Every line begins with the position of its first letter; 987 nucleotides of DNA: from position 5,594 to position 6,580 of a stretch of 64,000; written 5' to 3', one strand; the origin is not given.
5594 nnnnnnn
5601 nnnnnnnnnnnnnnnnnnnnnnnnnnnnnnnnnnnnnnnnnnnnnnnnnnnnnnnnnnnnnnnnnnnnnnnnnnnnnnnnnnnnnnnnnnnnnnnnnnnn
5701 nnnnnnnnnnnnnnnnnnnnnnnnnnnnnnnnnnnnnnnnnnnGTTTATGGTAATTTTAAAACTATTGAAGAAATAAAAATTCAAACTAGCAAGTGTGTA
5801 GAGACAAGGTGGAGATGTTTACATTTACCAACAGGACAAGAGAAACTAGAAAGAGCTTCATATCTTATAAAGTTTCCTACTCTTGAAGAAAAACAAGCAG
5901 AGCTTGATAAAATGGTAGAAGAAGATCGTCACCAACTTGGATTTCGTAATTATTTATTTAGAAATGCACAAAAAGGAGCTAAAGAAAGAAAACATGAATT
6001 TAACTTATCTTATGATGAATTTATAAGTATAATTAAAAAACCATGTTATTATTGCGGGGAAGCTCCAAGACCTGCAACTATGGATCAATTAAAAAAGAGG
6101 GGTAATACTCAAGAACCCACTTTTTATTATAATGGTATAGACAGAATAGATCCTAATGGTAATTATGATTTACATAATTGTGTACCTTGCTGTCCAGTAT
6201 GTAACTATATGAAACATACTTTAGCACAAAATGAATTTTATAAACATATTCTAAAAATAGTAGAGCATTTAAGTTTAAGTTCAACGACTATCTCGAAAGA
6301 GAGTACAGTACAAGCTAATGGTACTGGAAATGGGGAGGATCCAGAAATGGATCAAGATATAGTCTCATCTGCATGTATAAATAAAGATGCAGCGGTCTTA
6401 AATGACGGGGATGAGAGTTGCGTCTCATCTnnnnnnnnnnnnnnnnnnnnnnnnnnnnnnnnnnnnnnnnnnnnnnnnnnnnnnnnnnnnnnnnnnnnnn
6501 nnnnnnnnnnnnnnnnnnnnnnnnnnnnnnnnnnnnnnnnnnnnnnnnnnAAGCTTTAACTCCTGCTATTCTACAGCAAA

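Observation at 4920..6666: SPFH/band-7 lipoprotein gene split by a 0.94-kb HNH-endonuclease-bearing element (probable group I intron)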

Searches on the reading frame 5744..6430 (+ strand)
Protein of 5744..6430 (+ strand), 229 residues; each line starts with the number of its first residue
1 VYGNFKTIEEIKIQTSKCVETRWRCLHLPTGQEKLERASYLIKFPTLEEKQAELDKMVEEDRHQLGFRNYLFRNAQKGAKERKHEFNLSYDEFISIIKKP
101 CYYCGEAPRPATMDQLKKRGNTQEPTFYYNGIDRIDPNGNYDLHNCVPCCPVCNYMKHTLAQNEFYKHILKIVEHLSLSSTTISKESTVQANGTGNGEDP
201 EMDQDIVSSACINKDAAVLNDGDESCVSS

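Call 87: predict_structure(alignment_id=A6)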
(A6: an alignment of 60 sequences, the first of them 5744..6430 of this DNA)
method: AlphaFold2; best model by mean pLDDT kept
length: 229 residues; sequences in the alignment: 60
mean_pLDDT: 84.3   pTM: 0.65
mean pLDDT of the five models: 84.3, 83.3, 82.8, 82.3, 81.8
residues with pLDDT >= 90: 156; 70-90: 19; 50-70: 25; < 50: 29
segments of 3 or more residues with pLDDT < 50: 187-189, 191-198, 201-212
pLDDT, mean of each block of 10 residues (from residue 1): 93 96 96 96 91 96 97 98 98 98 97 97 97 96 97 77 89 85 50 46 43 49 52
secondary structure, 60 per line:
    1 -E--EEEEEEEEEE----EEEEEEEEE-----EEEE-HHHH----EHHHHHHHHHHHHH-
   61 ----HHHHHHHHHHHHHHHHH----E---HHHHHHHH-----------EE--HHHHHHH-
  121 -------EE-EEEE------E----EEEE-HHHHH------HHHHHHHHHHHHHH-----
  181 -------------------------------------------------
elements in order: E5-14 E19-27 E33-36 H38-41 H47-59 H65-81 H90-97 H113-119 E131-134 E146-149 H151-155 H162-175

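Call 89: fold_search(model_id=the predicted structure, library=pdb)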
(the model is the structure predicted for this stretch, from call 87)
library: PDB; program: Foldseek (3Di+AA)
matches with E <= 10: 326; with E <= 0.001: 0
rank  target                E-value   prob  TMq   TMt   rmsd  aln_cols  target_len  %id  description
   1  3ldy_A                3.7e-03  1.00  0.29  0.44  12.1       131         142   19  An extraordinary mechanism of DNA perturbation exhibited by the rare-cutting HNH restriction endonuclease PacI (released 2010-04-21)
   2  1dok_A                9.2e-01  0.30  0.11  0.28   4.4        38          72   13  MONOCYTE CHEMOATTRACTANT PROTEIN 1, P-FORM (released 1997-03-12)
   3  2bz0_A                1.2e+00  0.84  0.14  0.18   1.6        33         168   21  Crystal Structure of E. coli GTP cyclohydrolase II in complex with GTP analogue, GMPcPP, and Zinc (released 2005-08-19)
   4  8gxe_A                1.3e+00  0.54  0.13  0.10   3.6        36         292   30  PTPN21 FERM PTP complex (released 2023-09-27)
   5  2bz0_B                1.5e+00  0.77  0.14  0.18   1.6        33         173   21  Crystal Structure of E. coli GTP cyclohydrolase II in complex with GTP analogue, GMPcPP, and Zinc (released 2005-08-19)
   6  5ang                  1.5e+00  0.35  0.11  0.10   6.1        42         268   21  Crystal structure of CDK2 in complex with 7-hydroxy-4-(morpholinomethyl)chromen-2-one processed with the CrystalDirect a (released 2016-04-13)
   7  1o7y_C                1.5e+00  0.13  0.11  0.27   7.2        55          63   13  Crystal structure of IP-10 M-form (released 2003-05-08)
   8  4has_A                1.8e+00  0.13  0.14  0.29  18.7       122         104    9  Crystal structure of PX domain of human sorting nexin SNX27 (released 2013-04-24)
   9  4nj3                  1.9e+00  0.60  0.11  0.09   3.0        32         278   22  Modulating the interaction between CDK2 and Cyclin A with a Quinoline-based inhibitor (released 2013-11-27)
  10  2r3z_D                2.1e+00  0.15  0.12  0.32   5.3        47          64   11  Crystal structure of mouse IP-10 (released 2008-08-12)
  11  4fki                  2.2e+00  0.57  0.11  0.09   2.8        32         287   22  Crystal Structure of the Cdk2 in Complex with Aminopyrazole Inhibitor (released 2013-05-08)
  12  6l4n_B                2.3e+00  0.38  0.12  0.28   3.5        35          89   14  Domain swapped dimer of Monellin loop1 mutant with QVPAG motif (released 2021-04-21)
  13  5v5y                  2.5e+00  0.54  0.11  0.09   3.1        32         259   16  CRYSTAL STRUCTURE OF HUMAN WEE1 KINASE DOMAIN IN COMPLEX WITH MK1775 (released 2017-08-23)
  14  6iwd_A                2.5e+00  0.38  0.13  0.10   3.7        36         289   28  The PTP domain of human PTPN14 in a complex with the CR3 domain of HPV18 E7 (released 2019-07-31)
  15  6lay_A                2.5e+00  0.33  0.12  0.27   3.6        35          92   14  Domain-swapped dimer structure of a Single-chain Monellin loop1-delta4-QVVAG mutant (released 2021-05-19)
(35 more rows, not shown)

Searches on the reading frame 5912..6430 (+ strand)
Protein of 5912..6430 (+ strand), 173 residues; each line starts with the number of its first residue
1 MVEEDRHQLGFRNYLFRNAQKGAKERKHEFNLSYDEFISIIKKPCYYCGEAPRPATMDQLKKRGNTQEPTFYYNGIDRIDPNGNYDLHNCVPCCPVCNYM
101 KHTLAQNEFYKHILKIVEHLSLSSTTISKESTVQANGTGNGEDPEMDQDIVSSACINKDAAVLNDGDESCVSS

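Call 4: search_protein_families(library=pfam, proteins=[window:5912-6430:+], max_evalue=1)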
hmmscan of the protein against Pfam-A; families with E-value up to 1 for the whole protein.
window:5912-6430:+ (173 aa): 1 family
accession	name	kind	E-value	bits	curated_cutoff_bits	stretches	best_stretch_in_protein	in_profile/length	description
PF01844.29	HNH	-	0.029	14.9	21.4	1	80-103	24-46/47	HNH endonuclease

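Call 16: search_protein_families(library=phrogs, proteins=[window:5912-6430:+], max_evalue=0.01)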
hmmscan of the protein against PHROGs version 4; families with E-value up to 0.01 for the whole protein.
window:5912-6430:+ (173 aa): 9 families
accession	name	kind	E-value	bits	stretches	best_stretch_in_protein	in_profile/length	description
phrog_1035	-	DNA, RNA and nucleotide metabolism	1.4e-18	68.7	1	17-133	130-243/271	endonuclease VII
phrog_3118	-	DNA, RNA and nucleotide metabolism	1.3e-13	52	1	16-121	18-115/287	HNH endonuclease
phrog_3322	-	DNA, RNA and nucleotide metabolism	4.3e-08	34.2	1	12-124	52-156/162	endonuclease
phrog_2118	-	DNA, RNA and nucleotide metabolism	3e-05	24.7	1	45-120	179-240/301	HNH endonuclease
phrog_1271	-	DNA, RNA and nucleotide metabolism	8.9e-05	23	1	42-107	266-321/361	HNH endonuclease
phrog_2214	-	DNA, RNA and nucleotide metabolism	0.00058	20.1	1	39-124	190-259/429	HNH endonuclease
phrog_4592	-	moron, auxiliary metabolic gene and host takeover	0.00088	20.2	1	19-107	67-140/170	decoy of host sigma70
phrog_2255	-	DNA, RNA and nucleotide metabolism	0.0014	19.1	1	24-124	93-190/211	HNH endonuclease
phrog_1400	-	moron, auxiliary metabolic gene and host takeover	0.0054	17.6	0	17-51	14-49/251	Srd anti-sigma factor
